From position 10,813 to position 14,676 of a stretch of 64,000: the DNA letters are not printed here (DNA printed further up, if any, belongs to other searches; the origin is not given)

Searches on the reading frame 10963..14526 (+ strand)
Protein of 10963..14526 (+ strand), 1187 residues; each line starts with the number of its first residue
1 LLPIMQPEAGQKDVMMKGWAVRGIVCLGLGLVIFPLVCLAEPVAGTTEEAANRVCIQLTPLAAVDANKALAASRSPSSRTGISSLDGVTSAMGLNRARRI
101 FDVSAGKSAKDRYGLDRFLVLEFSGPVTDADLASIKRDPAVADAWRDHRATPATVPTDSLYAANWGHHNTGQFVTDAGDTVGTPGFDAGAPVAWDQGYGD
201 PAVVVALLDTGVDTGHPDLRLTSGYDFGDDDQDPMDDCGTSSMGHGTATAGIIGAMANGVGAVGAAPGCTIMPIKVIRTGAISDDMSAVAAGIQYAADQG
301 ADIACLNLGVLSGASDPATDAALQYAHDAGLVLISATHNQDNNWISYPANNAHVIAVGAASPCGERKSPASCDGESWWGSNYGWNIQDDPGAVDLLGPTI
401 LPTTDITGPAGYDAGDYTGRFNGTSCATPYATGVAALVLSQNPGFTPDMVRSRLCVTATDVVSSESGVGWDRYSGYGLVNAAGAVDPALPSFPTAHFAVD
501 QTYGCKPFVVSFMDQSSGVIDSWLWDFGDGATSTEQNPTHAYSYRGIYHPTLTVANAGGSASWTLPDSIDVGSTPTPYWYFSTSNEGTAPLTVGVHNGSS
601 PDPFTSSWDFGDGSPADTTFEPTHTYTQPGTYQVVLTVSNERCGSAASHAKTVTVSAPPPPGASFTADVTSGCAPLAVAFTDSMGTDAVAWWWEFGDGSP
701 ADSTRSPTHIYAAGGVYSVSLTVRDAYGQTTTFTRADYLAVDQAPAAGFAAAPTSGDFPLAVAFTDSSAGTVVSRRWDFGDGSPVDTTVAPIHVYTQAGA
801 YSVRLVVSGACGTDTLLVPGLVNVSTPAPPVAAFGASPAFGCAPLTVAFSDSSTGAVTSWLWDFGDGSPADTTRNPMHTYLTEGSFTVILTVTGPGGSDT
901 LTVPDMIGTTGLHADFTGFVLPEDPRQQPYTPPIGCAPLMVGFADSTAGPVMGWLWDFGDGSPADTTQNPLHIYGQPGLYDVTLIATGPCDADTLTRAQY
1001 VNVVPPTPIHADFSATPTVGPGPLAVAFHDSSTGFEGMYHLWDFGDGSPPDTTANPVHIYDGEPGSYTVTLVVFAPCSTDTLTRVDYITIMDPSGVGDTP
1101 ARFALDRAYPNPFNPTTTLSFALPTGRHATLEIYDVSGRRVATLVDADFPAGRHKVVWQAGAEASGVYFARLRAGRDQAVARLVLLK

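Call 96: search_protein_families(library=pfam, proteins=[window:10963-14526:+], max_evalue=0.0001)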
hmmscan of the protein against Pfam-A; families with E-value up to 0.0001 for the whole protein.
window:10963-14526:+ (1187 aa): 4 families
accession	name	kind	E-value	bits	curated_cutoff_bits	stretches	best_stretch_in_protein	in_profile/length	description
PF18911.6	PKD_4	-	9.4e-95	311.3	27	7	658-740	3-84/85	PKD domain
PF00801.26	PKD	-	7.3e-75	247.5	23.5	7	835-903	5-76/80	PKD domain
PF00082.27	Peptidase_S8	-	2.8e-38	132.3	21.8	1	202-477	3-288/288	Subtilase family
PF18962.6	Por_Secre_tail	-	7e-05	23.5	27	0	1109-1184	2-74/75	Secretion system C-terminal sorting domain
